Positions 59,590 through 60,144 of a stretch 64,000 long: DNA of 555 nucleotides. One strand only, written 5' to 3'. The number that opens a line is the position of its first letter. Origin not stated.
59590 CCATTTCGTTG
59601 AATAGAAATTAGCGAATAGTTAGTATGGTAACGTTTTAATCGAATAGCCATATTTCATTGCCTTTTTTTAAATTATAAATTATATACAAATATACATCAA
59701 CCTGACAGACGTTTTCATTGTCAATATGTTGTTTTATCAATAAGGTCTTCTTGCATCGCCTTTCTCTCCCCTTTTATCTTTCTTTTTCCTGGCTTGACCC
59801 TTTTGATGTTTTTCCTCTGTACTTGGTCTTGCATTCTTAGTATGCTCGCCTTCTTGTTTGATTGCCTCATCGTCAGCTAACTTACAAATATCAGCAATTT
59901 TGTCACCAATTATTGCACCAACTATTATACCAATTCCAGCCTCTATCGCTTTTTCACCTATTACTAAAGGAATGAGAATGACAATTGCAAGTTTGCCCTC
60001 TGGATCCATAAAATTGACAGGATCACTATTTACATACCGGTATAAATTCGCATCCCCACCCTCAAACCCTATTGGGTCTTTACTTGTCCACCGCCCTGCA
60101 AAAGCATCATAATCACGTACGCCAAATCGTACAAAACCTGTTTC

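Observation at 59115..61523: rhs C-terminal toxin / immunity cassette array with a 190-bp direct repeat marking the recombination points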

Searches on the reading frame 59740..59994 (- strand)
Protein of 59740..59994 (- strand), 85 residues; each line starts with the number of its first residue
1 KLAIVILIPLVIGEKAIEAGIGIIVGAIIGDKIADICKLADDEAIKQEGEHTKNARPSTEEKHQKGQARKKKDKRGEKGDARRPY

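Call 11: find_homologous_proteins(query=window:59740-59994:-, max_evalue=0.01)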
Query seq(85 aa) (85 aa): 39 proteins with E <= 0.01 among 52 candidates.
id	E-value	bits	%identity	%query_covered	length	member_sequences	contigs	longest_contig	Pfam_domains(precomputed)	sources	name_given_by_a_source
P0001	2.1e-45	170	100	100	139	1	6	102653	-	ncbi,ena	-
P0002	3.1e-13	67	80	52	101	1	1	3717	-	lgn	-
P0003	1.3e-12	65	73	53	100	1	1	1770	-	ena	-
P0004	1.0e-10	59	51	94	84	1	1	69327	-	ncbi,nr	ncbi:MAG: hypothetical protein J5621_01405 [Paludibacteraceae bacterium]|nr:hypothetical protein [Pa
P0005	8.0e-10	57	83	42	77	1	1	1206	-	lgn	-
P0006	3.3e-9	55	70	51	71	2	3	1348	-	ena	-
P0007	6.5e-9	54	78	44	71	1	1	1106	-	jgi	jgi:hypothetical protein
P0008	1.9e-8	52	80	46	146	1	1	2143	-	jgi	-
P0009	2.0e-8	52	70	51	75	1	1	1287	-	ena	-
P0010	4.2e-8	51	50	81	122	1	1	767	-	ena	-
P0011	4.3e-8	51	56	76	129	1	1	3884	-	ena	-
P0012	8.3e-8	50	78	44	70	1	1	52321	-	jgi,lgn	jgi:hypothetical protein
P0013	1.2e-7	50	53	71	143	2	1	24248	-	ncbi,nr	ncbi:MAG: RHS repeat-associated core domain-containing protein [Burkholderiaceae bacterium]|nr:RHS r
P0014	1.8e-7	49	76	44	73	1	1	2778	-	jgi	jgi:hypothetical protein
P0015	1.9e-7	49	78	41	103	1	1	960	-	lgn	-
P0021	1.4e-6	46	38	99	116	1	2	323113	-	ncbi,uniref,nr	ncbi:unnamed protein product [Adineta steineri]|uniref:Uncharacterized protein n=1 Tax=Adineta stein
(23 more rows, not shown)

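Call 14: find_encoding_contigs(protein=P0001, flank=10000, max_places=6)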
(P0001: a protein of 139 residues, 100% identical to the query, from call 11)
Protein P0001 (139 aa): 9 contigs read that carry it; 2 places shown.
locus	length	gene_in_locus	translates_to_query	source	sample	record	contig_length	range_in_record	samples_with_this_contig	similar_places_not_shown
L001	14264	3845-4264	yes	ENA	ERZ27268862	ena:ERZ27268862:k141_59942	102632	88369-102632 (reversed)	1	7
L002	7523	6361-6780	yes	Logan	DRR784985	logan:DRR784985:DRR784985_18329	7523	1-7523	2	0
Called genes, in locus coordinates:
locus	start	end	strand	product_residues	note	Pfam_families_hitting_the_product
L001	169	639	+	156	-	PF08279:HTH_11 (faint), PF13412:HTH_24 (faint), PF13518:HTH_28 (faint), PF13384:HTH_23 (faint), PF12728:HTH_17 (faint)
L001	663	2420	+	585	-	PF21804:Transposase_29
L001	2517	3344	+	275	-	PF25023:TEN_YD-shell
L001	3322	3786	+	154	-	-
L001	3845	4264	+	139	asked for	-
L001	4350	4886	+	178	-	-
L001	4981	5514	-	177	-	PF13541:ChlI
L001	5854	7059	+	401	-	PF07228:SpoIIE, PF13581:HATPase_c_2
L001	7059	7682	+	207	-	PF01121:CoaE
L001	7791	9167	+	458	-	PF13727:CoA_binding_3, PF02397:Bac_transf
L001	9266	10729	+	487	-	-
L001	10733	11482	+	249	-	PF03692:CxxCxxCC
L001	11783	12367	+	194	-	-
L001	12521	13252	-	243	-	-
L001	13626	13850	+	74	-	-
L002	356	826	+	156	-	-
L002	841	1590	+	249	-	-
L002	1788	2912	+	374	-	PF25020:TTR_TEN1-4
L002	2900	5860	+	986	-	PF25021:TEN_NHL, PF01436:NHL (weak), PF24684:Vgb_lyase (faint), PF25021:TEN_NHL, PF05593:RHS_repeat (faint), PF25023:TEN_YD-shell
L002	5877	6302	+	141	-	-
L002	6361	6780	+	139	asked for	-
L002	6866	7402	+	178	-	-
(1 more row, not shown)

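Call 16: find_encoding_contigs(protein=P0013, flank=6000, max_places=3)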
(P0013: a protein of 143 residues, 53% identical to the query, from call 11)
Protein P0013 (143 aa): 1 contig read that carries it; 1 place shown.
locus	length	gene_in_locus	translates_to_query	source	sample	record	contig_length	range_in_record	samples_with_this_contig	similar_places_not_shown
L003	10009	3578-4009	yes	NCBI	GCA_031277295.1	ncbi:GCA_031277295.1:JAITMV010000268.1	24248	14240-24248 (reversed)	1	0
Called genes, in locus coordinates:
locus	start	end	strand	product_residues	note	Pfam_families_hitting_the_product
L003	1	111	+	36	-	?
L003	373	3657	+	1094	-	PF05593:RHS_repeat (weak), PF25023:TEN_YD-shell, PF05593:RHS_repeat, PF25023:TEN_YD-shell, PF05593:RHS_repeat (weak), PF25023:TEN_YD-shell (weak)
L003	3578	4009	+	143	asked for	-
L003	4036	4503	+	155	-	PF08238:Sel1 (weak)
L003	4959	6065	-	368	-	PF01548:DEDD_Tnp_IS110, PF02371:Transposase_20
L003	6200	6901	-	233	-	PF00702:Hydrolase, PF12710:HAD, PF13419:HAD_2, PF13242:Hydrolase_like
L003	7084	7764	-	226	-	PF00834:Ribul_P_3_epim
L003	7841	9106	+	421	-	PF00999:Na_H_Exchanger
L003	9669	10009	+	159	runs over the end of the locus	PF04773:FecR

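Call 17: find_encoding_contigs(protein=P0004, flank=6000, max_places=3)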
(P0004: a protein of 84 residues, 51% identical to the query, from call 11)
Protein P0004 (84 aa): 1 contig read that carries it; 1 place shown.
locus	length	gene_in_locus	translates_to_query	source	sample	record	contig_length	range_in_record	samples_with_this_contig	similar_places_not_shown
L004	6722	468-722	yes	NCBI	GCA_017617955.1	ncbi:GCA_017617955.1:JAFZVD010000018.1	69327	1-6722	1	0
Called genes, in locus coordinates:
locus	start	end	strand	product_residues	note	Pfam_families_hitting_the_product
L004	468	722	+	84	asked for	-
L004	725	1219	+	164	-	-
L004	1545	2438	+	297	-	-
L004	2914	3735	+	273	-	-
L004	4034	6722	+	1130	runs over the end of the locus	PF16138:DUF4846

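Call 18: find_encoding_contigs(protein=P0012, flank=6000, max_places=3)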
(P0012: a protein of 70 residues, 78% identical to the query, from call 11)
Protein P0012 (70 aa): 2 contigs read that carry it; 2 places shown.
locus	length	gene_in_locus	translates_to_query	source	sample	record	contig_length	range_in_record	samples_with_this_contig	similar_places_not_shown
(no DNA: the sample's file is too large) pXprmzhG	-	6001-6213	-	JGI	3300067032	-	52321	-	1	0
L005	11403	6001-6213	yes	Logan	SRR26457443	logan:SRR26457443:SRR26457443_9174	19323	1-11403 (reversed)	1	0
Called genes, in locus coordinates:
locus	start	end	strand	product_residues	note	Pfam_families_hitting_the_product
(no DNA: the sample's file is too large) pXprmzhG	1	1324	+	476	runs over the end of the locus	PF13091:PLDc_2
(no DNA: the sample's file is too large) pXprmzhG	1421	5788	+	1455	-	-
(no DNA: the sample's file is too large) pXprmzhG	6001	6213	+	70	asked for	-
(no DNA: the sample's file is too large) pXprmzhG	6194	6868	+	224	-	PF00515:TPR_1 (faint), PF13428:TPR_14 (faint), PF07719:TPR_2 (faint), PF12895:ANAPC3 (faint), PF13432:TPR_16 (weak), PF13174:TPR_6 (faint), PF14559:TPR_19 (weak)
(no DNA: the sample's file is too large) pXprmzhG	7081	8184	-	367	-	-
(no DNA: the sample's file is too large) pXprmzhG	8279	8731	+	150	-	-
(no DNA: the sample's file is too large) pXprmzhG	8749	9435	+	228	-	-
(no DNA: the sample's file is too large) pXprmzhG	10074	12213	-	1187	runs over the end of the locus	PF13482:RNase_H_2, PF13086:AAA_11 (faint), PF13604:AAA_30, PF13087:AAA_12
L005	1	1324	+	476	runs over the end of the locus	PF13091:PLDc_2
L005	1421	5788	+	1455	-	-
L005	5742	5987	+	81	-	-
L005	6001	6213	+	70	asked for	-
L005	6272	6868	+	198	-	PF00515:TPR_1 (faint), PF07719:TPR_2 (faint), PF12895:ANAPC3 (faint), PF13424:TPR_12 (faint), PF13428:TPR_14 (faint), PF13432:TPR_16 (weak), PF14559:TPR_19 (weak)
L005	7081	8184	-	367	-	-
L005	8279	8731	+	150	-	-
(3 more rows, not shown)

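Call 25: search_solved_structures(query=A2, max_evalue=10, show_alignments=3)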
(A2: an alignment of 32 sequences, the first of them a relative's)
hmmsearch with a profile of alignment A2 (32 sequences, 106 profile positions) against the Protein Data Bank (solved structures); distinct sequences matched with E-value up to 10: 0.

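Call 26: search_protein_families(library=pfam, proteins=[P0013, P0011, P0021, P0010], max_evalue=10)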
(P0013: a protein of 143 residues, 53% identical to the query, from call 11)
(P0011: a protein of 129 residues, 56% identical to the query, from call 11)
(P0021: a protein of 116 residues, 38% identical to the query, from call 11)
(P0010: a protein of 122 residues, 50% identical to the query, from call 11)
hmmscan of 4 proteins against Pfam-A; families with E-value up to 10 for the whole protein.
P0013 (143 aa): 0 families

P0011 (129 aa): 0 families

P0021 (116 aa): 1 family
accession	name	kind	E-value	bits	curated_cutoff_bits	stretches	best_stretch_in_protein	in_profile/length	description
PF16172.10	DOCK_N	-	0.2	11.1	27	1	8-115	218-292/387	DOCK N-terminus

P0010 (122 aa): 1 family
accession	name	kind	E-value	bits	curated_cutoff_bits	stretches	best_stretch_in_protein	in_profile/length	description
PF15103.11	G0-G1_switch_2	-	0.1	13.4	27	1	26-90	28-89/105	G0/G1 switch protein 2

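Call 34: search_protein_representatives(alignment_id=A2)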
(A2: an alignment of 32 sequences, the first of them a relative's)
Query: 32 sequences, 106 profile positions. Proteins with E-value up to 0.001 (for the whole library): 1199; up to 1e-10: 629; up to 1e-30: 0. The best 150 are listed.
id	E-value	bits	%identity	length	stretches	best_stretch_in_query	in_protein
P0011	9.0e-26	106.4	-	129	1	7-100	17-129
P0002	3.8e-25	104.4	-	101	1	5-87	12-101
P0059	1.3e-24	102.7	-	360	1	5-101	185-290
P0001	1.6e-24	102.4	-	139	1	5-84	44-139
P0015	1.0e-23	99.8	-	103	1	31-105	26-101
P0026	1.1e-23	99.7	-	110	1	21-99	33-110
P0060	1.6e-23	99.1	-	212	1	5-101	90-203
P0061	2.1e-23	98.8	-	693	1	15-102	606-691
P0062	2.3e-23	98.7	-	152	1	43-101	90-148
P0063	5.0e-23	97.6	-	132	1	21-101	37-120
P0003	7.5e-23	97.0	-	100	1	6-86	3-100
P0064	7.8e-23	97.0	-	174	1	43-98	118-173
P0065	9.3e-23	96.7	-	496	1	5-101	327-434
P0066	1.1e-22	96.5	-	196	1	33-99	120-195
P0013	2.7e-22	95.2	-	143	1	44-100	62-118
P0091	4.1e-20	88.2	-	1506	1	48-100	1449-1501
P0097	7.2e-20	87.4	-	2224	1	35-98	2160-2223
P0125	4.6e-19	84.8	-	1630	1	5-101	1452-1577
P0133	7.4e-19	84.2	-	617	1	45-98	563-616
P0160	3.3e-18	82.1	-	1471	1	39-101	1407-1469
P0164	3.9e-18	81.9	-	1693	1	44-101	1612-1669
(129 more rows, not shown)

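Call 43: search_protein_families(library=pfam, alignment_id=A4, max_evalue=1)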
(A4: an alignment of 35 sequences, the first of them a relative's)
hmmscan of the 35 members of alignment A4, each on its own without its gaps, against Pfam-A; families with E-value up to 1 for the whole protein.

A. member 1, P0041 (154 aa): 0 families

B. families by the number of members that match (of 35 scanned): 13 families
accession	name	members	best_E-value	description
PF04450.18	BSP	5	0.0045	Peptidase of plants and bacteria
PF17941.7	PP_kinase_C_1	3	0.015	Polyphosphate kinase C-terminal domain 1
PF12315.14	DA1-like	3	0.14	Protein DA1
PF19527.4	DUF6055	2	0.01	Family of unknown function (DUF6055)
PF10274.15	ParcG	2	0.012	Parkin co-regulated protein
PF12053.14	Par3_HAL_N_term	1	0.0055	N-terminal of Par3 and HAL proteins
PF04228.19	Zn_peptidase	1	0.008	Putative neutral zinc metallopeptidase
PF13058.12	DUF3920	1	0.049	Protein of unknown function (DUF3920)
PF15639.11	Tox-MPTase3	1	0.056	Metallopeptidase toxin 3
PF11919.13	PSME4_C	1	0.14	Proteasome activator complex subunit 4-like, C-terminal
PF13022.12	HTH_Tnp_1_2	1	0.14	Helix-turn-helix of insertion element transposase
PF12408.13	DUF3666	1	0.17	Ribose-5-phosphate isomerase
PF03786.19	UxuA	1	0.19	D-mannonate dehydratase (UxuA)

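Call 45: find_related_loci(query=A2, collection=genome_contigs, flank=4000)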
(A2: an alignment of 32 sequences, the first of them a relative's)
Query A2 (139 aa) in genome_contigs; peptide patterns used: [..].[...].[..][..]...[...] (x = any residue, [..] = any of these).
78 stretches matched a pattern; 56 encode a relative of the query (tblastn E <= 1e-3); 56 distinct loci.
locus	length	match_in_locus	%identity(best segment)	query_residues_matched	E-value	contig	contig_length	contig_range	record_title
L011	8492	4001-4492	45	1-139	6e-37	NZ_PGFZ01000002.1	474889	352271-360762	Methylovulum psychrotolerans strain Sph1 AADEFJLK_2, whole genome shotgun sequence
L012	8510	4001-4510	40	1-138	2e-27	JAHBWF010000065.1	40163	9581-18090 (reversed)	MAG: Labilithrix sp. isolate ACE_MYX10 MYX10_65, whole genome shotgun sequence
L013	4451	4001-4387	39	2-134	3e-25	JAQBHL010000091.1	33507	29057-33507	MAG: Acidobacteriota bacterium isolate MAG_454_bin-04 454_bin-04_ctg-091, whole genome shotgun sequence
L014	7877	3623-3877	42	6-137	8e-24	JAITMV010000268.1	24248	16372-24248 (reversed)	MAG: Burkholderiaceae bacterium isolate Pmx449_bin7 k119_2582443, whole genome shotgun sequence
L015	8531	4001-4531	62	1-132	1e-23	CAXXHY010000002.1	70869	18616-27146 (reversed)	MAG: Desulfovibrionaceae bacterium isolate 0e13dead-c97d-465e-96e4-3b16588dd403 genome assembly, contig: contig_2, whole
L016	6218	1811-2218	42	1-125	8e-23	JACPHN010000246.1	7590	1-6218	MAG: Candidatus Schekmanbacteria bacterium isolate NC_groundwater_415_Ag_B-0.1um_66_15 GD18-4_B1_scaffold_1767426, whole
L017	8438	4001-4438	37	11-135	1e-21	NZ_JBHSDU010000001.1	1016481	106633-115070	Steroidobacter flavus strain CGMCC 1.10759 velvet_auto_105_1, whole genome shotgun sequence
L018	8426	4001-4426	34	2-137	4e-21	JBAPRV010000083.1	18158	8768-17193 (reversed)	MAG: Chlamydiales bacterium isolate MFD01065_ilm_asm_bin35 k127_310908, whole genome shotgun sequence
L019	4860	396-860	35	2-138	8e-21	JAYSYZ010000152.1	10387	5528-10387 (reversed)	MAG: Paracoccaceae bacterium isolate GFS_13514 GFS_13514_151, whole genome shotgun sequence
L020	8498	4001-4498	35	14-137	7e-20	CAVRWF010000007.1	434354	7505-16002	MAG: uncultured Alphaproteobacteria bacterium isolate MFD05512.bin.1.260 genome assembly, contig: contig_332, whole geno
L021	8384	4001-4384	34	1-137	1e-19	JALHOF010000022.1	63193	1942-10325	MAG: Hyphomicrobium sp. isolate bin.114 c_000000002490, whole genome shotgun sequence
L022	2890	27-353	35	14-137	1e-18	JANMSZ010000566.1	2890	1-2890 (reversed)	MAG: Hyphomicrobiales bacterium isolate SOY_29_metabat_305 SOY_29_k141_3723169, whole genome shotgun sequence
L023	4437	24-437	40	9-135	5e-18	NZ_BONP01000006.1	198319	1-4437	Cellulomonas phragmiteti strain NBRC 110785 sequence06, whole genome shotgun sequence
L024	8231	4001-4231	37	14-137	6e-19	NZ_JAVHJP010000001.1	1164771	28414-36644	Hydrogenophaga pseudoflava strain CZa25-1 CZa25-1_scaffold1, whole genome shotgun sequence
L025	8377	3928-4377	39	2-139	4e-17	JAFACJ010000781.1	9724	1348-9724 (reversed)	MAG: Actinomycetes bacterium isolate OH_SBB_40 k127_245618, whole genome shotgun sequence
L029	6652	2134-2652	33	2-137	9e-16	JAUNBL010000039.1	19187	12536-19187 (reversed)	MAG: Clostridia bacterium isolate S1R_St_44 NODE_1120_length_19187_cov_9.077514, whole genome shotgun sequence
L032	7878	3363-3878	32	2-137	5e-15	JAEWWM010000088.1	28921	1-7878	MAG: Bacillota bacterium isolate OH_SDB_98 k127_316982, whole genome shotgun sequence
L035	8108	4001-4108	75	102-137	8e-13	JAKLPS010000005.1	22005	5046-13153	MAG: Weeksellaceae bacterium isolate bin S2.104 k141_70803, whole genome shotgun sequence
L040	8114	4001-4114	68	100-137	1e-11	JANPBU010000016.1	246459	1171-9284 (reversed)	MAG: Acidimicrobiia bacterium isolate VAR_78_metabat_618 VAR_78_k141_3185746, whole genome shotgun sequence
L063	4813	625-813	33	2-56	3e-5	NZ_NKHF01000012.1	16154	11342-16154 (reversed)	Pseudoalteromonas piscicida strain 36Y_RITHPW contig00289, whole genome shotgun sequence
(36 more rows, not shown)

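Call 55: predict_structure(alignment_id=A4)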
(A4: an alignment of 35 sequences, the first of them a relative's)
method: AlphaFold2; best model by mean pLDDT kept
length: 154 residues; sequences in the alignment: 35
mean_pLDDT: 91.5   pTM: 0.86
mean pLDDT of the five models: 91.5, 91.0, 90.8, 90.3, 90.2
residues with pLDDT >= 90: 128; 70-90: 9; 50-70: 14; < 50: 3
segments of 3 or more residues with pLDDT < 50: none
pLDDT, mean of each block of 10 residues (from residue 1): 53 69 96 98 97 97 96 96 94 98 97 98 95 95 97 84
secondary structure, 60 per line:
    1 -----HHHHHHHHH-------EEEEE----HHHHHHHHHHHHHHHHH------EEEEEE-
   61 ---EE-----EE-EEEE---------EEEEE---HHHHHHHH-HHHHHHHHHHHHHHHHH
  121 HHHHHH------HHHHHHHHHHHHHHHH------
elements in order: H6-14 E22-26 H31-47 E54-59 E74-77 E87-91 H95-102 H104-126 H133-148

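Call 59: search_protein_families(library=pfam, proteins=[P0091, P0097, P0125, P0160, P0164, P0061, P0133], max_evalue=0.00001)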
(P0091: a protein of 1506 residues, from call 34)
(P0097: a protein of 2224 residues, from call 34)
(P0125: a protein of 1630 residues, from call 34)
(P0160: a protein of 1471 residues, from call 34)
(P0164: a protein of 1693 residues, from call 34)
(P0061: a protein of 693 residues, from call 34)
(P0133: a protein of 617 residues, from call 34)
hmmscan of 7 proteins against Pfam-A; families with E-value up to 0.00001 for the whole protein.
P0091 (1506 aa): 3 families
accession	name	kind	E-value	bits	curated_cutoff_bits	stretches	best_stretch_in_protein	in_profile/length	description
PF05593.20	RHS_repeat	-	2.2e-64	213.2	22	4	722-758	2-38/38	RHS Repeat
PF20148.4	DUF6531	-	4.8e-15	56.1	24.1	1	306-388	2-74/74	Domain of unknown function (DUF6531)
PF25023.1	TEN_YD-shell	-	8.6e-06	24.5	50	0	1179-1377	683-892/909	Teneurin YD-shell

P0097 (2224 aa): 4 families
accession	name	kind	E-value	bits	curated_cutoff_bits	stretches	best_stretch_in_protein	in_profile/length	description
PF05593.20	RHS_repeat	-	1.2e-24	86.5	22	0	1407-1435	6-34/38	RHS Repeat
PF03534.18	SpvB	-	1e-12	48.3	22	1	31-216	4-180/287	Salmonella virulence plasmid 65kDa B protein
PF13517.12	FG-GAP_3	-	2e-08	35.1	26.9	0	620-684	1-60/61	FG-GAP-like repeat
PF12256.14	TcdB_toxin_midN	-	9.3e-08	32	24.8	0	796-915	30-157/181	Insecticide toxin TcdB middle/N-terminal region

P0125 (1630 aa): 1 family
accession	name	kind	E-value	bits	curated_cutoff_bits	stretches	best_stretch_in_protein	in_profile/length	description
PF05593.20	RHS_repeat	-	4.6e-24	84.7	22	0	1282-1315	1-34/38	RHS Repeat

P0160 (1471 aa): 1 family
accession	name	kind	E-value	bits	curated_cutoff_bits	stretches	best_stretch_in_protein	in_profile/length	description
PF05593.20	RHS_repeat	-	1.6e-17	63.8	22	0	768-795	1-28/38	RHS Repeat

P0164 (1693 aa): 1 family
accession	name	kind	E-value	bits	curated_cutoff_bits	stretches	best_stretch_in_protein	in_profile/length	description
PF05593.20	RHS_repeat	-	8.8e-21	74.2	22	2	988-1024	1-37/38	RHS Repeat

P0061 (693 aa): 0 families

P0133 (617 aa): 0 families

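Call 79: predict_structure(alignment_id=A2)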
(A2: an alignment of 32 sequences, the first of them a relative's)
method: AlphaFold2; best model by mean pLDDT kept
length: 139 residues; sequences in the alignment: 32
mean_pLDDT: 59.8   pTM: 0.22
mean pLDDT of the five models: 59.8, 59.2, 58.7, 55.4, 54.0
residues with pLDDT >= 90: 1; 70-90: 25; 50-70: 77; < 50: 36
segments of 3 or more residues with pLDDT < 50: 1-3, 29-49, 59-61, 65-67, 103-105
pLDDT, mean of each block of 10 residues (from residue 1): 57 74 63 45 46 55 48 52 62 59 55 79 77 63
secondary structure, 60 per line:
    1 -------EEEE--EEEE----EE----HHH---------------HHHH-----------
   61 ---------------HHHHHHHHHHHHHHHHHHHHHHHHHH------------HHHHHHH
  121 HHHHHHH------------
elements in order: E8-11 E14-17 H46-49 H76-101 H114-127

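Call 86: find_encoding_contigs(protein=P0021, flank=4000, max_places=2)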
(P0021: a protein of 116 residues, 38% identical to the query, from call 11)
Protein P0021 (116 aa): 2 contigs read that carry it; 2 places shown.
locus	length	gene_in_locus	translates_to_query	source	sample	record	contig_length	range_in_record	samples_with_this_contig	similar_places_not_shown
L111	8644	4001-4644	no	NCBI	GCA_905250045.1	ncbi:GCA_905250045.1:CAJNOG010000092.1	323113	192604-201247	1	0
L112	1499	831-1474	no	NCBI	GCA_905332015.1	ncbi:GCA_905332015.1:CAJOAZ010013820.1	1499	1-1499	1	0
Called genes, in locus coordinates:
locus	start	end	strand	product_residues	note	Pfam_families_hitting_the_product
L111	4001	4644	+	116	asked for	-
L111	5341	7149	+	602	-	-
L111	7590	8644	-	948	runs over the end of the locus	-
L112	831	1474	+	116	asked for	-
